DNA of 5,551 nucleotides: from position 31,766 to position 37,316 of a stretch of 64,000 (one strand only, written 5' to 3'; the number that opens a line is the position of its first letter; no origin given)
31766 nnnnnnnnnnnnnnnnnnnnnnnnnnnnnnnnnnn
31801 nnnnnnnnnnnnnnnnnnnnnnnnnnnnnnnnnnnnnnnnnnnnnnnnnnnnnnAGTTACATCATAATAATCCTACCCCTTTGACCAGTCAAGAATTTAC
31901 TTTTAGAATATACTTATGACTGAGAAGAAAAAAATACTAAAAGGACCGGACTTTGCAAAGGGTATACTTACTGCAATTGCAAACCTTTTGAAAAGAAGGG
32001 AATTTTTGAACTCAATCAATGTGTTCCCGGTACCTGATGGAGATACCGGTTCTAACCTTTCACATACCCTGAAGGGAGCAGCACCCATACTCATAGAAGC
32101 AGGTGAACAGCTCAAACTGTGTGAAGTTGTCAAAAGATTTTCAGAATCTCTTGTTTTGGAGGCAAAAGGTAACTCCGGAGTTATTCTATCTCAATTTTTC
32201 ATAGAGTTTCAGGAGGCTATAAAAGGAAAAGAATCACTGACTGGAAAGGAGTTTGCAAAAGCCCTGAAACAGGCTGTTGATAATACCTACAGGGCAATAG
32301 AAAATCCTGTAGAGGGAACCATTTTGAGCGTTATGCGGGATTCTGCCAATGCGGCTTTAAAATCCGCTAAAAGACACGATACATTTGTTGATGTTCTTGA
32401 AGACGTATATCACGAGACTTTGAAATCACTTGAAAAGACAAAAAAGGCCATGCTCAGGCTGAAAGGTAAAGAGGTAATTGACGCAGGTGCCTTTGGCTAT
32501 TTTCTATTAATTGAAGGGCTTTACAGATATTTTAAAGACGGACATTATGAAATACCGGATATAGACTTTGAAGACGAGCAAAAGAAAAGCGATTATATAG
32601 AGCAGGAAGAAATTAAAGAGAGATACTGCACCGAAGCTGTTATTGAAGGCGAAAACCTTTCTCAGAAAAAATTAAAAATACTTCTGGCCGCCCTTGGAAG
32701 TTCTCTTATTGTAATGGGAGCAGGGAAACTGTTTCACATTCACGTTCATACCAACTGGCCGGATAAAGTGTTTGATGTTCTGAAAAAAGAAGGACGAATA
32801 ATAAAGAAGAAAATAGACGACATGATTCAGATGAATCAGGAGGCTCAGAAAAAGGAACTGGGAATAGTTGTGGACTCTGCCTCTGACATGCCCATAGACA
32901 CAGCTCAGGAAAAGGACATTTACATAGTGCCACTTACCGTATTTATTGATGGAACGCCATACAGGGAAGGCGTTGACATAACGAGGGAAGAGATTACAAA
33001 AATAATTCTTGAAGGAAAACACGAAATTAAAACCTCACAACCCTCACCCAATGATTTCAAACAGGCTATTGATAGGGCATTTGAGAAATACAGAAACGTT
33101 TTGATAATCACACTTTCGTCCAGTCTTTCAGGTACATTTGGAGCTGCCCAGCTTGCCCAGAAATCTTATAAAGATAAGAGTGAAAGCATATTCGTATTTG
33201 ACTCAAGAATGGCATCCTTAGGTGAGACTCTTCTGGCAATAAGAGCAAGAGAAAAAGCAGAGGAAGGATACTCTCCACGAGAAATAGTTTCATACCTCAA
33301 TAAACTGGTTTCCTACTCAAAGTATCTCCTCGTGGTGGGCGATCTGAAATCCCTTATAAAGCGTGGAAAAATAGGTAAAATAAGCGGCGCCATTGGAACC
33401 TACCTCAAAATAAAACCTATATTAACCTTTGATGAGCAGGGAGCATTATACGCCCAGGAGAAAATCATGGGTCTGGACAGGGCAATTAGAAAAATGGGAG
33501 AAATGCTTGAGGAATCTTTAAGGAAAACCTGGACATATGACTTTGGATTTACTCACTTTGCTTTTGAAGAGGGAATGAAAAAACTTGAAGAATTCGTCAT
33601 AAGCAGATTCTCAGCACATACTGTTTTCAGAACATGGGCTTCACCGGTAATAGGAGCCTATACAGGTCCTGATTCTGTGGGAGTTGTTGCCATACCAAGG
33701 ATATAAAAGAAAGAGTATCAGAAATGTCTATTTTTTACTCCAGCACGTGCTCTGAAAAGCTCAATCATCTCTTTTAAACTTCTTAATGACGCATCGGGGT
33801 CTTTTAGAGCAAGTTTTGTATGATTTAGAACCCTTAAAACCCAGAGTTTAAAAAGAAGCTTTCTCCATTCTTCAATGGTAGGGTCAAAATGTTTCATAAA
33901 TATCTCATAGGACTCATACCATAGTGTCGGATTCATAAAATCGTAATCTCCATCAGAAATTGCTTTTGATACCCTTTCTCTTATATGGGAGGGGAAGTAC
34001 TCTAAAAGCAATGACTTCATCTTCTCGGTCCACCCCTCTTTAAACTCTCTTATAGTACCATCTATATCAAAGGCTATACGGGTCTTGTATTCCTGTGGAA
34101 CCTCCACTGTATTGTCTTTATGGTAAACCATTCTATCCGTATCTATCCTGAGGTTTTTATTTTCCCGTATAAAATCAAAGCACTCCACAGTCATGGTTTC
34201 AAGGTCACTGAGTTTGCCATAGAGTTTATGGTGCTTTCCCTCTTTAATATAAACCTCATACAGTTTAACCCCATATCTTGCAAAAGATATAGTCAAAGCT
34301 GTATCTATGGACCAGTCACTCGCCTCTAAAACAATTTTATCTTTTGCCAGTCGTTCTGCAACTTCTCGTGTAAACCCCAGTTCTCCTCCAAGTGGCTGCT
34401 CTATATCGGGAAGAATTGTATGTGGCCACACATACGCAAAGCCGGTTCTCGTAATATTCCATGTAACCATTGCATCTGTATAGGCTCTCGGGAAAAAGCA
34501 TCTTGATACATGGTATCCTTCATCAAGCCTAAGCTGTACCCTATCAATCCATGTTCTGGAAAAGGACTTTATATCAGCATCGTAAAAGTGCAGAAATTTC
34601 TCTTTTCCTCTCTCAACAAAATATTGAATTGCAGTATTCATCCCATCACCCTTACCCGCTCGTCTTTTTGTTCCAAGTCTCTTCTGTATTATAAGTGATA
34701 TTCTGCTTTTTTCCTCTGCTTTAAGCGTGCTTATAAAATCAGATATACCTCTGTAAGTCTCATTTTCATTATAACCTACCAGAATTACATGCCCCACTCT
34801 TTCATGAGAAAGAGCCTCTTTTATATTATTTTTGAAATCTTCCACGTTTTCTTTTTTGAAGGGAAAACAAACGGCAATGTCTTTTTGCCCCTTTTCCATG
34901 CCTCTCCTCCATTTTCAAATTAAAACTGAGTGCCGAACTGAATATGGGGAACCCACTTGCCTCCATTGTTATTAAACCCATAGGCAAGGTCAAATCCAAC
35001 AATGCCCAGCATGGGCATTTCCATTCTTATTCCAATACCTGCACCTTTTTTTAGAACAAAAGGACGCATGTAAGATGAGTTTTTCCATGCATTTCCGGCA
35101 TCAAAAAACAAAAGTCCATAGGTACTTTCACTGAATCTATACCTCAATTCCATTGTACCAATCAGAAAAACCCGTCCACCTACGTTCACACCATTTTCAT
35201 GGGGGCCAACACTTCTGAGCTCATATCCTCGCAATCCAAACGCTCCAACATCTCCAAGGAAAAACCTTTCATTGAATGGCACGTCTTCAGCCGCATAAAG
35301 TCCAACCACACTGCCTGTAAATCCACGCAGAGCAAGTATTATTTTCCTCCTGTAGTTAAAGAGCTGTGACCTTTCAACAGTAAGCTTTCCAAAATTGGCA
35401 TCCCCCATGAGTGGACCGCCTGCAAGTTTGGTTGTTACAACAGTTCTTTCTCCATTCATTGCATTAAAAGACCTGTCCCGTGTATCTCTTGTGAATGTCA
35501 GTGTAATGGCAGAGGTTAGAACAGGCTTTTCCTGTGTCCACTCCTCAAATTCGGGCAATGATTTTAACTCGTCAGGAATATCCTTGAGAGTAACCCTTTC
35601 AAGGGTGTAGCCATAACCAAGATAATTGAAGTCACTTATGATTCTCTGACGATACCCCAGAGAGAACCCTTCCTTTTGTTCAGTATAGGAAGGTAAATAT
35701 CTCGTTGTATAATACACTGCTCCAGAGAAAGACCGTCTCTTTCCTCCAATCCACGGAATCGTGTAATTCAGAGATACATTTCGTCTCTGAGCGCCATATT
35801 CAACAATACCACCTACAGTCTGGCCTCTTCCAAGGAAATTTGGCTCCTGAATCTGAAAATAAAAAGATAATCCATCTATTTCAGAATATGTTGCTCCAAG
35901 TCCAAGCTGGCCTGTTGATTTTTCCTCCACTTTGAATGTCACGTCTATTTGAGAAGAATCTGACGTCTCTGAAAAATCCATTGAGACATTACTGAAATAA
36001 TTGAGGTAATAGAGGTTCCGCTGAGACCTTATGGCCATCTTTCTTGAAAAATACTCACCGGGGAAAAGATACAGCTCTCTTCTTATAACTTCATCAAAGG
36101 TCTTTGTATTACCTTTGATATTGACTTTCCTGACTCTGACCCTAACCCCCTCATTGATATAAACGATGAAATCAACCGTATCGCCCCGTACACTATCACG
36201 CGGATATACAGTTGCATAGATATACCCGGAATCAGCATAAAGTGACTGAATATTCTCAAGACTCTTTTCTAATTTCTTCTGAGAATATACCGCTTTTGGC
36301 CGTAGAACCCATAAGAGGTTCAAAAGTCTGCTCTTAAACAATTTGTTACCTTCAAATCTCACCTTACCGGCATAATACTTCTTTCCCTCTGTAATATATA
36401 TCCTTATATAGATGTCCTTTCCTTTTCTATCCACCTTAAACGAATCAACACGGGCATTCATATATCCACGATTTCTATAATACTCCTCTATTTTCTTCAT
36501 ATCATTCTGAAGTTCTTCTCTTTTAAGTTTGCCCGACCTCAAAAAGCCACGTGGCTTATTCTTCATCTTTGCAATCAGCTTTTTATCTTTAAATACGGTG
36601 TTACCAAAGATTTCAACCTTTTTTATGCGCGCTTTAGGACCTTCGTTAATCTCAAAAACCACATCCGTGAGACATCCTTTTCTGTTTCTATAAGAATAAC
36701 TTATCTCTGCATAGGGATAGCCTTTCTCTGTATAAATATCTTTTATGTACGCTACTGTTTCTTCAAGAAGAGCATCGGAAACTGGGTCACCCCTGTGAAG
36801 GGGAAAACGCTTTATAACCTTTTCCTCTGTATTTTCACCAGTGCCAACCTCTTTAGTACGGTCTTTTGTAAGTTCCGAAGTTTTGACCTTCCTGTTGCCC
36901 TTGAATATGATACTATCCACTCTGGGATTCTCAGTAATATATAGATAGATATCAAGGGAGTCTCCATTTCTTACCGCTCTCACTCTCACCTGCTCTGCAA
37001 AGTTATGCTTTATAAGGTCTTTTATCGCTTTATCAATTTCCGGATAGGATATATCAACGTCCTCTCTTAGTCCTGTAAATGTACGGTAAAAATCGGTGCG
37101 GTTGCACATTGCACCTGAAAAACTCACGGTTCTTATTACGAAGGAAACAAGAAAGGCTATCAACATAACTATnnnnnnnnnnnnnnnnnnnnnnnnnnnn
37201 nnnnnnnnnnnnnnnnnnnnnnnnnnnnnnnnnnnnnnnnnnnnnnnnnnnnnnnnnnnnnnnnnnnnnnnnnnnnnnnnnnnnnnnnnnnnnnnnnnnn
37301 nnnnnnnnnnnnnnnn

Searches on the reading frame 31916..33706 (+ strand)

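Call 67: search_protein_families(library=pfam, proteins=[window:31916-33706:+], max_evalue=0.00001)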
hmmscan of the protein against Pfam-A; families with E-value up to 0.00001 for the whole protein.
window:31916-33706:+ (596 aa): 3 families
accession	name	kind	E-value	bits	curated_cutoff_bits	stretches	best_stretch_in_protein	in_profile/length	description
PF02645.21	DegV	-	3.9e-70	236.8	27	1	315-594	2-279/280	Uncharacterised protein, DegV family COG1307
PF02734.22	Dak2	-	3.8e-34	118.5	27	1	38-203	1-173/174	DAK2 domain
PF21645.3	FakA-like_M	-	8.4e-17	61.2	24.9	1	236-306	3-76/80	Fatty acid kinase subunit A-like, middle domain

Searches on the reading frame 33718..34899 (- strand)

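Call 67: search_protein_families(library=pfam, proteins=[window:33718-34899:-], max_evalue=0.00001)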
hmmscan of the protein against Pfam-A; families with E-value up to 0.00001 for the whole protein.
window:33718-34899:- (393 aa): 2 families
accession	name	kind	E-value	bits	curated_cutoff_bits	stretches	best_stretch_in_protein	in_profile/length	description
PF21969.2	MGS_GT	-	1.4e-83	280.5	27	1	10-244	3-237/239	Mannosylglycerate synthase, GT domain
PF21967.1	MGS_C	-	2.4e-20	73.2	27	1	272-379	2-110/110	Mannosylglycerate synthase C-terminal domain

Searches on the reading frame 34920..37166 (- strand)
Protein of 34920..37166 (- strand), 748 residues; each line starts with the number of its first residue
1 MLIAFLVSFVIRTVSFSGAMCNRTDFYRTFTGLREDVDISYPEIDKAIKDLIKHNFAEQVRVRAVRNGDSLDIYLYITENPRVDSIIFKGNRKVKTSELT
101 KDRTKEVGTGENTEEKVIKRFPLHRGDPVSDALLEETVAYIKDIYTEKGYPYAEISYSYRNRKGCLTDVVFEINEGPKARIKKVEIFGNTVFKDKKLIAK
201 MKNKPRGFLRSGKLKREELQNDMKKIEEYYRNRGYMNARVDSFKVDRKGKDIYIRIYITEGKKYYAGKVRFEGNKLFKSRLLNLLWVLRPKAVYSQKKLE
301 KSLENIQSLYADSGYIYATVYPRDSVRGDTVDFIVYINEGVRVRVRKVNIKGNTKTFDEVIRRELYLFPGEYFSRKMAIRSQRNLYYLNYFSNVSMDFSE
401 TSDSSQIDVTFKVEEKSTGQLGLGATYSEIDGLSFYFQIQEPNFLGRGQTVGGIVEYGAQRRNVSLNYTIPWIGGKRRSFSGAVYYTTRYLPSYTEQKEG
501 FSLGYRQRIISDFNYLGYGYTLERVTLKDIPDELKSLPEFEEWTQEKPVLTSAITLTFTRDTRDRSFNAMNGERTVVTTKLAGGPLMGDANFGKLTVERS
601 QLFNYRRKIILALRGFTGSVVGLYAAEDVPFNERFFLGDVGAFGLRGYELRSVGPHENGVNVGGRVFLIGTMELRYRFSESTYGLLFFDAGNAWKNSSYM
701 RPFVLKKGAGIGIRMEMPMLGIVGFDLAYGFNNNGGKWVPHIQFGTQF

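Call 67: search_protein_families(library=pfam, proteins=[window:34920-37166:-], max_evalue=0.00001)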
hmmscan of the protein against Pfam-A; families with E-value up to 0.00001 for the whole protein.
window:34920-37166:- (748 aa): 4 families
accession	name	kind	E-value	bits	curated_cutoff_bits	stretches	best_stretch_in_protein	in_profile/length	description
PF07244.20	POTRA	-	6e-49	165.1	21.3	4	343-416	1-79/79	Surface antigen variable number repeat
PF01103.29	Omp85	-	8e-48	164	24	1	443-745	1-320/325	Omp85 superfamily domain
PF08479.16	POTRA_2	-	2.7e-12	46.8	24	0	268-331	5-69/76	POTRA domain, ShlB-type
PF25280.1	POTRA2_Toc75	-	1.8e-06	28.5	27.5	0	123-176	61-111/112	Toc75-like, second POTRA domain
